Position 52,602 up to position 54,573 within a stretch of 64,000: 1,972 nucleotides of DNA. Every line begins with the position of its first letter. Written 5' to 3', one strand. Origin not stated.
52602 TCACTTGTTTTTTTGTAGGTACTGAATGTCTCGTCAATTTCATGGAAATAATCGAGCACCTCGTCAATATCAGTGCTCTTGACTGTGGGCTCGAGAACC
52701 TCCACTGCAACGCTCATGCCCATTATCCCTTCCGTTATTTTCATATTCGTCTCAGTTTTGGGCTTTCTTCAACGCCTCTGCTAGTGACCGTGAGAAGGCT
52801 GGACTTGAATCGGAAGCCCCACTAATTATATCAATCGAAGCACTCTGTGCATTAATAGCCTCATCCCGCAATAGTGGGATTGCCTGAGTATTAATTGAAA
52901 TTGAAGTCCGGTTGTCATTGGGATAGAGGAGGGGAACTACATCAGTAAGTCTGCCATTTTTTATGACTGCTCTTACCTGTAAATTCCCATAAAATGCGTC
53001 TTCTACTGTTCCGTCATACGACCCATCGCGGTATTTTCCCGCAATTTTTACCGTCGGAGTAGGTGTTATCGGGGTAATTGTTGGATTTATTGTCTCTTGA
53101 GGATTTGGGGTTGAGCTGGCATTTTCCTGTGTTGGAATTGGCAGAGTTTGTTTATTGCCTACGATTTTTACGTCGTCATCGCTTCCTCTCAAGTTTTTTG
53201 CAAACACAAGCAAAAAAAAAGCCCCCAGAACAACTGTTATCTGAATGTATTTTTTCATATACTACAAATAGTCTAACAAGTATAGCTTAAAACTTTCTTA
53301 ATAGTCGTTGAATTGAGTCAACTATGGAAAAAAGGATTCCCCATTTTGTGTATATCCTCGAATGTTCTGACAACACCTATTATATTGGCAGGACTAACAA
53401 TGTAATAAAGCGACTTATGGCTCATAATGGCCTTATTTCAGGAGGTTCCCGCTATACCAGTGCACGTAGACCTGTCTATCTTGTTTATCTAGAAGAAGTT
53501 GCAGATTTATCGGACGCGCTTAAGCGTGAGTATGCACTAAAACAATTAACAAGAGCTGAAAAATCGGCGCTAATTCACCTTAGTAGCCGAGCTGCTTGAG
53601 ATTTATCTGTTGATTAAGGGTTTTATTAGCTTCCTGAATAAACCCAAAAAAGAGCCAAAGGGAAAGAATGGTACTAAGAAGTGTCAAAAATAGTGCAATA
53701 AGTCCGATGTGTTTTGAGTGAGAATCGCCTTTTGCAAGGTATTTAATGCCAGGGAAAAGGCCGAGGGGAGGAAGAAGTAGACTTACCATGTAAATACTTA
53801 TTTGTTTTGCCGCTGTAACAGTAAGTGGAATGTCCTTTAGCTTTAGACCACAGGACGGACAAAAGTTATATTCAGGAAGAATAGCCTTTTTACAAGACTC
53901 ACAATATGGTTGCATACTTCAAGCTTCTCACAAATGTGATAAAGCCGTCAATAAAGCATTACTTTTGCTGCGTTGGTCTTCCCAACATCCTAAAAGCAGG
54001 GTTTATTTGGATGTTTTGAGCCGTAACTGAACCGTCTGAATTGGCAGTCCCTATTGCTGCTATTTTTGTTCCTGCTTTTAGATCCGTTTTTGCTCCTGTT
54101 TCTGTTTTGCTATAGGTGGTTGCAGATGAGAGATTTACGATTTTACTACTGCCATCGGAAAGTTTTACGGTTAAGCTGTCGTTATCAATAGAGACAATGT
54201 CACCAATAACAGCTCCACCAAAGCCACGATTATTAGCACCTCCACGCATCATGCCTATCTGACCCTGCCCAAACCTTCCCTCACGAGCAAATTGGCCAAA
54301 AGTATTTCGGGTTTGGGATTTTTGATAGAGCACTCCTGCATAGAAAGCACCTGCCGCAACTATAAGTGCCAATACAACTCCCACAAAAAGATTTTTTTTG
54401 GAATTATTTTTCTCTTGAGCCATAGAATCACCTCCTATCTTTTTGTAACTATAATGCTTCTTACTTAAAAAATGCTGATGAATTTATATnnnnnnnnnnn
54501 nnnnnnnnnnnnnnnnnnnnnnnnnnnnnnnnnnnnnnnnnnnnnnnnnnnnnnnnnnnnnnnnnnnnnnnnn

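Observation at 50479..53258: Flavin-trafficking redox module: FMN-binding protein + ApbE + membrane::FNR fusion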

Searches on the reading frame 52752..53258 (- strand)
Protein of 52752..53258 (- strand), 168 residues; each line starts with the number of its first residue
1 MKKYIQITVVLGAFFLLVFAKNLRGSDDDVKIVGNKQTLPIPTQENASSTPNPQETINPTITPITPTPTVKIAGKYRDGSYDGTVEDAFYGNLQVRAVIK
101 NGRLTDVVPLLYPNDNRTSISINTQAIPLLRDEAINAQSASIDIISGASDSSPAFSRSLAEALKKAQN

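Call 3: search_protein_families(library=pfam, proteins=[window:52752-53258:-], max_evalue=0.01)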
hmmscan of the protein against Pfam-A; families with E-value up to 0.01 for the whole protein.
window:52752-53258:- (168 aa): 1 family
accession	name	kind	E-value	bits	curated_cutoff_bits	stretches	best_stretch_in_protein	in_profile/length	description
PF04205.19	FMN_bind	-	0.0068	17.5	22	0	91-164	4-77/77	FMN-binding domain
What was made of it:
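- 52752..53258 (-): Gene for the membrane-anchored FMN-binding subunit (168 aa): N-terminal anchor helix, Pro/Thr-rich linker, then a C-terminal FMN_bind domain. Pfam FMN_bind is only 17.5 bits, below the 22-bit cut-off (call 3).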

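Call 4: search_protein_families(library=ncbifam, proteins=[window:52752-53258:-], max_evalue=0.01)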
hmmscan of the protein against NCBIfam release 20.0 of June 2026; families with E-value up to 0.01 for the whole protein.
window:52752-53258:- (168 aa): 0 families

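Call 29: find_homologous_proteins(query=window:52752-53258:-, max_evalue=0.001)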
Query window:52752-53258:- (168 aa): 78 proteins with E <= 0.001 among 143 candidates.
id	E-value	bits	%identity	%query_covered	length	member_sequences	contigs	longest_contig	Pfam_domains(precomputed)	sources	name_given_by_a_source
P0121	6.3e-102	356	100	100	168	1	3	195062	-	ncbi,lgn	-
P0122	1.5e-87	309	86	100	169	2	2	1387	-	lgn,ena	-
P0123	1.8e-85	302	85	100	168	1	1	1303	-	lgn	-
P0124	4.5e-84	298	82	100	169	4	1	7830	-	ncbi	-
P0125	3.5e-78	279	78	100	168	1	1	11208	-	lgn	-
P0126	1.2e-69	251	67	100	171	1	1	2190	-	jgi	jgi:uncharacterized protein with FMN-binding domain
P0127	3.4e-68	246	73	100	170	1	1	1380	-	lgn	-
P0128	3.9e-63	230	64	100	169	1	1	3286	-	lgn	-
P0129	1.8e-61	224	60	100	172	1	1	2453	PF04205.20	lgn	-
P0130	7.0e-61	223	65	99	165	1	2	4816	-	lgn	-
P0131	1.0e-57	212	64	99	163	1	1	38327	-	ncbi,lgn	-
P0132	7.9e-55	203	57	99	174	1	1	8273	-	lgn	-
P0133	1.6e-53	199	59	99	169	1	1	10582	-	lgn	-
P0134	1.5e-52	195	58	99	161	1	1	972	-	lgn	-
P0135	2.5e-52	195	56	99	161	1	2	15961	-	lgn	-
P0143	7.9e-48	180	61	100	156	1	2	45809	PF04205.20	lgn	-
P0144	1.3e-47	179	55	99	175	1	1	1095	PF04205.20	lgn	-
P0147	1.7e-46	176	55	99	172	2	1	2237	PF04205.20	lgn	-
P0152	2.8e-45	172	52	99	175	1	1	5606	PF04205.20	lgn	-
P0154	4.2e-44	168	55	100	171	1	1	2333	PF04205.20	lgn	-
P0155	1.2e-43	167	53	99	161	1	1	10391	PF04205.20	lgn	-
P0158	6.8e-43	164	52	99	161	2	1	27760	PF04205.20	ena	-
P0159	8.9e-43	164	49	99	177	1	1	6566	PF04205.20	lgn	-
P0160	1.2e-42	163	53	99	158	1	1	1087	PF04205.20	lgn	-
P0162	4.8e-42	161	55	99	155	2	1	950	PF04205.20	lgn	-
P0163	7.0e-42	161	49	99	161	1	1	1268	PF04205.20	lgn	-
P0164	9.7e-42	160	50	99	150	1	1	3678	PF04205.20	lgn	-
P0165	1.2e-41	160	55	99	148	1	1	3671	PF04205.20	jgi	-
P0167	2.4e-41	159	53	99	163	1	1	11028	PF04205.20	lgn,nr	nr:FMN-binding protein [Candidatus Levybacteria bacterium]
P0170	1.0e-40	157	56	98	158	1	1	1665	PF04205.20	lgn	-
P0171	2.9e-40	156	53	99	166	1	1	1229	PF04205.20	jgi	jgi:uncharacterized protein with FMN-binding domain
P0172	1.1e-39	154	51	98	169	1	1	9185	PF04205.20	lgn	-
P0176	4.0e-39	152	51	99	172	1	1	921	PF04205.20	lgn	-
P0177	5.2e-39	151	51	99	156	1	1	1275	PF04205.20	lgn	-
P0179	8.9e-39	151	50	99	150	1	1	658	PF04205.20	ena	-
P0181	4.3e-38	149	49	99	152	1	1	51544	PF04205.20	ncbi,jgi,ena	jgi:uncharacterized protein with FMN-binding domain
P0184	5.3e-37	145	48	99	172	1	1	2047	PF04205.20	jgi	jgi:uncharacterized protein with FMN-binding domain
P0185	3.1e-36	142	47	99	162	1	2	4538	PF04205.20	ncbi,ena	-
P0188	1.9e-35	140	50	99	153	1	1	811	PF04205.20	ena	-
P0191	7.8e-34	135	51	99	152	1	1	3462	PF04205.20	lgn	-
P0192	1.9e-32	130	65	55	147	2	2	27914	PF04205.20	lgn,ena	-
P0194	7.1e-26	109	54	61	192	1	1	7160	PF04205.20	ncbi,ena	-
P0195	1.8e-25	107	54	66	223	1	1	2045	PF04205.20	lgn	-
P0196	9.8e-21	92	48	57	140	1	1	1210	PF04205.20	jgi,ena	-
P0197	3.6e-7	48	33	75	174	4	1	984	PF04205.20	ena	-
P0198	9.3e-7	47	29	82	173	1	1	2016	PF04205.20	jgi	jgi:uncharacterized protein with FMN-binding domain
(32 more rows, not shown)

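Call 33: search_solved_structures(query=A4, max_evalue=1, show_alignments=3)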
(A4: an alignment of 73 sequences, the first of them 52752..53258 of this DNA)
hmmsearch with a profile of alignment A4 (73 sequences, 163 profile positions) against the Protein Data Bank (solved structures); distinct sequences matched with E-value up to 1: 33.
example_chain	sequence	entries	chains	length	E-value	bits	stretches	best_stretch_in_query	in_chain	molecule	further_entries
8p2a_A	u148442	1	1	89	1.8e-19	73.7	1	75-161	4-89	FMN-binding domain-containing protein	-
6s9o_A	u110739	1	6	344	3.5e-12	50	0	85-115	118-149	designed Armadillo repeat protein with internal Lock1 fused to target peptide KRKRKLKFKR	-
6s9p_A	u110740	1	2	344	8.5e-12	48.8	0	83-111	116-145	internal Lock2 fused to target peptide KRKAKITWKR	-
6sa8_A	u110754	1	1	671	8.8e-12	48.7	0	83-111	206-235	ring-like DARPin-Armadillo fusion H83_D01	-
5mfm_A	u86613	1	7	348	1.3e-11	48.1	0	85-111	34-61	YIIIM6AII_GS11_(KR)5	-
5mfm_C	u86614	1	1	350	1.4e-11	48.1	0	85-111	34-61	Importin subunit alpha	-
5mfl_A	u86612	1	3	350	3e-11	47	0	84-111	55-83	(KR)5_GS10_YIIIM6AII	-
5mfd_A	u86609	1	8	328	3.5e-11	46.7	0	85-111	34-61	YIIIM''6AII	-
6sa7_A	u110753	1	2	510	9.6e-11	45.3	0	83-111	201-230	DARPin-Armadillo fusion C8long83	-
6s9l_A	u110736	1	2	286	2.9e-10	43.7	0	85-115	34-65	KR4KLSF Lock1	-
5aei_A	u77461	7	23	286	3.7e-10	43.4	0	85-111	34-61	DESIGNED ARMADILLO REPEAT PROTEIN YIIIM5AII | YIIIM5AII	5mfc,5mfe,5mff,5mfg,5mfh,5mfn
6s9m_A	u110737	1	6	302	8e-10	42.3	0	83-111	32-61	Lock2_KRKRKAKITW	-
6s9n_A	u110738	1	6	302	8e-10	42.3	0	83-111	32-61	Lock2_KRKRKAKLSF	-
4pls_A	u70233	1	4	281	1.9e-09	41.1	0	85-111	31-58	Arm00010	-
4plq_A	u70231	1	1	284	2.1e-09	41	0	85-111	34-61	Arm00011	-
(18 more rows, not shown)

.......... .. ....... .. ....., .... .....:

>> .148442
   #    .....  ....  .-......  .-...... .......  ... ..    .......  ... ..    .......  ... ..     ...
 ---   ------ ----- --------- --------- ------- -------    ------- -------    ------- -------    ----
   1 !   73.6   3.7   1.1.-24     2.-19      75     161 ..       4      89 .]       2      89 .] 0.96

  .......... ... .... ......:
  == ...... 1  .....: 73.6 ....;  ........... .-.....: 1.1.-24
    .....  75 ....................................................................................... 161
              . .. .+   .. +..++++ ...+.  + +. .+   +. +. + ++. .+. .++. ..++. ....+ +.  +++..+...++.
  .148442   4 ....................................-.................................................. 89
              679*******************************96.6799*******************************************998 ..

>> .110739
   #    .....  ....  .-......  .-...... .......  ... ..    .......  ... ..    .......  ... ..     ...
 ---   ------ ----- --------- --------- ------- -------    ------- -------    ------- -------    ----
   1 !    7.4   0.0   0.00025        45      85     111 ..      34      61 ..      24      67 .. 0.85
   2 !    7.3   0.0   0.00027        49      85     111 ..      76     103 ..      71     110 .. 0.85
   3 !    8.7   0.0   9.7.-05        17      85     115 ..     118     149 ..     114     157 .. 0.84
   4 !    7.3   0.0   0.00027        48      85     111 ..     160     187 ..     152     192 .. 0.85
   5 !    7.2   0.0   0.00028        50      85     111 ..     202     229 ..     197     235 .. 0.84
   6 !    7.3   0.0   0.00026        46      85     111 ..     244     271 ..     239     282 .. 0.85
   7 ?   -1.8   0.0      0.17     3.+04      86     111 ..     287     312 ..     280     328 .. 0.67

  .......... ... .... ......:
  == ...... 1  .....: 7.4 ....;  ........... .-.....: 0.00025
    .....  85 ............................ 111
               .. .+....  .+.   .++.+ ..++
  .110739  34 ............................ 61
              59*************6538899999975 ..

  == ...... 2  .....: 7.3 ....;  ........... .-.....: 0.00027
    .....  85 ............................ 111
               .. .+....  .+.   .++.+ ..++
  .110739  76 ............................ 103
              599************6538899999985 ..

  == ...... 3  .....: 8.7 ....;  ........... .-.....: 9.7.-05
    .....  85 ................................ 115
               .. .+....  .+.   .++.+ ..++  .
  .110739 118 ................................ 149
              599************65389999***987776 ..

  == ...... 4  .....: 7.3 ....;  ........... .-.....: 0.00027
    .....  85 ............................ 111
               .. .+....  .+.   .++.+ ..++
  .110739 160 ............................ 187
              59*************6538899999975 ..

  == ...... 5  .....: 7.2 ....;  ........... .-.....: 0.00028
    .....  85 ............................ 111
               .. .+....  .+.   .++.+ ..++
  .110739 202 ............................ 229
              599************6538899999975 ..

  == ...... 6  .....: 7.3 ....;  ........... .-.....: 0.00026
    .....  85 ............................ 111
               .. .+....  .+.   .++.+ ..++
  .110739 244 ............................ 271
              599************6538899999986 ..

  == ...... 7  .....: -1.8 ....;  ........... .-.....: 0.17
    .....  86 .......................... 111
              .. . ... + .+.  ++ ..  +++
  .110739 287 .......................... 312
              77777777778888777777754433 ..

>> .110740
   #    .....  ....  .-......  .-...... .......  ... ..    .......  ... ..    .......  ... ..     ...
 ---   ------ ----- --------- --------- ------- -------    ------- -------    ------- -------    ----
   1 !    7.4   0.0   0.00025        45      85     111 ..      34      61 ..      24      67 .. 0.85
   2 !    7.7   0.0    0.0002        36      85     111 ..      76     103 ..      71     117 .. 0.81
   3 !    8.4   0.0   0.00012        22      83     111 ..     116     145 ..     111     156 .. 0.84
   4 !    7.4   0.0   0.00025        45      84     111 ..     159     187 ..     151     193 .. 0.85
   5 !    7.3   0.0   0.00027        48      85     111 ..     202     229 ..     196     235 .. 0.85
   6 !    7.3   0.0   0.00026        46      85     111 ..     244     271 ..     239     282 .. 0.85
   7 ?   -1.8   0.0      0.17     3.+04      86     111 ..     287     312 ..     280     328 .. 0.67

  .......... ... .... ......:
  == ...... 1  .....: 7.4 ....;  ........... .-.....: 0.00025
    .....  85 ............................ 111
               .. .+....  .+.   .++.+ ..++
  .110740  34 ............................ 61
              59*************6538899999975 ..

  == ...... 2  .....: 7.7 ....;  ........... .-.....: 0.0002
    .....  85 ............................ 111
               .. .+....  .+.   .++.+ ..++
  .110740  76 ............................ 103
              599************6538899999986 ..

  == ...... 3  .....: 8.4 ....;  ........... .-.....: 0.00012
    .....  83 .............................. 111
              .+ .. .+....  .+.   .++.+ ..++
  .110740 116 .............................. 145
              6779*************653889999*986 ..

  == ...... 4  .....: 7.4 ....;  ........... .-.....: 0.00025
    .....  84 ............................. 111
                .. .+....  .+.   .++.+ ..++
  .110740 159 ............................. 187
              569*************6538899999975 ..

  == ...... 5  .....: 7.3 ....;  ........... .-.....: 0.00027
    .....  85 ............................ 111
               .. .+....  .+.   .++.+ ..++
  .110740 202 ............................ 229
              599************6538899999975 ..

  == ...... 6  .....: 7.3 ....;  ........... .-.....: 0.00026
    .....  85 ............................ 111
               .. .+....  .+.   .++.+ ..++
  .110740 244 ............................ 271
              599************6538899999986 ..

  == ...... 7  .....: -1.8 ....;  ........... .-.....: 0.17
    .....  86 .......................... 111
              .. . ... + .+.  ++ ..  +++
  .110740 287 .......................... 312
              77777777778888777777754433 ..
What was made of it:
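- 52752..53258 (-): A profile of 73 homologues hits the crystal structure 8p2a (SaFMN3 domain 2, covalent FMN) at E 1.8e-19 (call 33).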

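Call 38: predict_structure(alignment_id=A4)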
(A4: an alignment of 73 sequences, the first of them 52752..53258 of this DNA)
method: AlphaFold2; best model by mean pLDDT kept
length: 168 residues; sequences in the alignment: 73
mean_pLDDT: 76.9   pTM: 0.54
mean pLDDT of the five models: 76.9, 76.4, 76.3, 74.4, 66.8
residues with pLDDT >= 90: 89; 70-90: 26; 50-70: 8; < 50: 45
segments of 3 or more residues with pLDDT < 50: 27-71
pLDDT, mean of each block of 10 residues (from residue 1): 83 93 61 38 38 41 47 78 93 95 94 88 93 92 90 95 93
secondary structure, 60 per line:
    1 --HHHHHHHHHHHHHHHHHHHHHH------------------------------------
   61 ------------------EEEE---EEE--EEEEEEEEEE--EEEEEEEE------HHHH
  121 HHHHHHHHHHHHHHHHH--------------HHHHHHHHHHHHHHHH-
elements in order: H3-24 E79-82 E86-88 E91-100 E103-110 H117-137 H152-167
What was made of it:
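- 52752..53258 (-): The AF2 model has helix 3-24, a disordered stretch 27-71 and a domain 72-168 with pLDDT around 90 (call 38).
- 53187..53252 (-): N-terminal signal-anchor helix of the FMN-binding subunit (residues about 3-24; MKK then a hydrophobic stretch). AF2 helix 3-24 (call 38).
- A 45-residue Pro/Thr/Ser/Asn-rich disordered linker follows (call 38).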

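Call 42: fold_search(model_id=the predicted structure, library=pdb)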
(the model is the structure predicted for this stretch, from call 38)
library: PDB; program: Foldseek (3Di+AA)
matches with E <= 10: 471; with E <= 0.001: 6
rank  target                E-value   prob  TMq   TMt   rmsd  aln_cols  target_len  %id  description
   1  8p2a                  1.9e-08  1.00  0.45  0.81   2.5        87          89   34  Crystal structure of SaFMN3 domain 2 (released 2023-07-19)
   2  3o6u_A                2.4e-05  1.00  0.42  0.57   4.4       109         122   20  Crystal Structure of CPE2226 protein from Clostridium perfringens. Northeast Structural Genomics Consortium Target CpR (released 2010-08-11)
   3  3o6u_C                4.9e-05  1.00  0.44  0.59   4.2       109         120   21  Crystal Structure of CPE2226 protein from Clostridium perfringens. Northeast Structural Genomics Consortium Target CpR (released 2010-08-11)
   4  3o6u_D                6.0e-05  1.00  0.42  0.56   4.4       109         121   22  Crystal Structure of CPE2226 protein from Clostridium perfringens. Northeast Structural Genomics Consortium Target CpR (released 2010-08-11)
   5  8p2b_B                8.2e-05  1.00  0.40  0.75   2.8        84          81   21  Crystal structure of CbFMN4 domain 1 (released 2023-07-19)
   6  8p2b_A                2.8e-04  1.00  0.40  0.73   2.9        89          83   21  Crystal structure of CbFMN4 domain 1 (released 2023-07-19)
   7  2kzx_MODEL_1_A        1.6e-02  0.99  0.38  0.47   5.5       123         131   19  Solution NMR Structure of A3DHT5 from Clostridium thermocellum, Northeast Structural Genomics Consortium Targe (released 2010-08-25)
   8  7t9v_A                4.0e-01  0.10  0.14  0.13  13.5        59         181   14  Crystal structure of hSTING with the agonist, SHR171032 (released 2022-12-21)
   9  9kya                  4.8e-01  0.11  0.15  0.15  13.2        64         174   12  Crystal Structure of human STING (released 2025-12-10)
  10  7kia_A                5.8e-01  0.23  0.22  0.14   6.3        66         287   11  Crystal structure of FGFR2 kinase domain gatekeeper mutant V564F in complex with covalent compound 19 (released 2021-02-10)
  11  8w38_B                5.8e-01  0.20  0.22  0.14   6.4        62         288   11  TAS-120 covalent structure with FGFR2 molecular brake mutant (released 2025-01-01)
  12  5sb0                  6.2e-01  0.15  0.19  0.13   5.9        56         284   12  DDR1, N-[[2-(2-pyridin-3-yloxyethyl)cyclohexyl]methyl]-3-(trifluoromethoxy)benzamide, 1.970A, P212121, Rfree=25.6% (released 2022-06-29)
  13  9u7s_B                6.6e-01  0.23  0.23  0.15   6.3        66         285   11  FGFR2 kinase domain with a macrocyclic compound 8r (released 2026-01-21)
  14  9u7s_A                6.6e-01  0.23  0.23  0.14   6.3        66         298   11  FGFR2 kinase domain with a macrocyclic compound 8r (released 2026-01-21)
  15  6dxg                  6.6e-01  0.08  0.14  0.13  13.5        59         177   14  amidobenzimidazole (ABZI) STING agonists (released 2018-11-07)
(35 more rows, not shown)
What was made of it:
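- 52752..53258 (-): Foldseek best hit is 8p2a, TM 0.81, 34% identity (call 42).
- On FMN_bind (PF04205) ApbE substrate domain: The family profile hits 8p2a at E 1.8e-19 (call 33) and the model superposes on it with TM 0.81 (call 42).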

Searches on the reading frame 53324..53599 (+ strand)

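Call 3: search_protein_families(library=pfam, proteins=[window:53324-53599:+], max_evalue=0.01)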
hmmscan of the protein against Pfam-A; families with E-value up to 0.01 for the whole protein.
window:53324-53599:+ (91 aa): 2 families
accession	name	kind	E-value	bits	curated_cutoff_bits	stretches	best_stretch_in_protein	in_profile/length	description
PF01541.30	GIY-YIG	-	4e-15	56.3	22.6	1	7-79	2-75/78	GIY-YIG catalytic domain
PF10544.15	T5orf172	-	0.0015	19.5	20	1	8-75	2-66/101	T5orf172 domain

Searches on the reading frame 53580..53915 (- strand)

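Call 3: search_protein_families(library=pfam, proteins=[window:53580-53915:-], max_evalue=0.01)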
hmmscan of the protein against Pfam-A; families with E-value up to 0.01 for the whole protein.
window:53580-53915:- (111 aa): 4 families
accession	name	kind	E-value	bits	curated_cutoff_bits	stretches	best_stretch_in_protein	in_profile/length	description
PF12773.13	DZR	-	0.00032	21.2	27.3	1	5-27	1-23/45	Double zinc ribbon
PF17032.10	Zn_ribbon_15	-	0.00047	21.4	28.9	1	3-23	53-73/73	zinc-ribbon family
PF13248.11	Zn_ribbon_3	-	0.00056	19.7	27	1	4-26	4-26/26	zinc-ribbon domain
PF13240.11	Zn_Ribbon_1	-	0.00097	19.3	25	1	4-25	1-22/23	zinc-ribbon domain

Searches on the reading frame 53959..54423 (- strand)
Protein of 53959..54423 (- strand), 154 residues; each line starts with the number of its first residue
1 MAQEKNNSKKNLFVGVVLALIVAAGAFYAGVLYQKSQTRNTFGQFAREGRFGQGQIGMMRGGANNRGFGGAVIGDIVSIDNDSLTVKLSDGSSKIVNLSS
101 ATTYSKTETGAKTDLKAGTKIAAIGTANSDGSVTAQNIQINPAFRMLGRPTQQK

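Call 3: search_protein_families(library=pfam, proteins=[window:53959-54423:-], max_evalue=0.01)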
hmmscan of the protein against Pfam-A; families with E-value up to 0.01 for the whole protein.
window:53959-54423:- (154 aa): 2 families
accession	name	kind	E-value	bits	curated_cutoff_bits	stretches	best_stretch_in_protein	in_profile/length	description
PF18914.6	DUF5666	-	0.00064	20.4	27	1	74-138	2-59/60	Domain of unknown function (DUF5666)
PF02736.25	Myosin_N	-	0.0036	17.5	27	1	74-99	18-43/45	Myosin N-terminal SH3-like domain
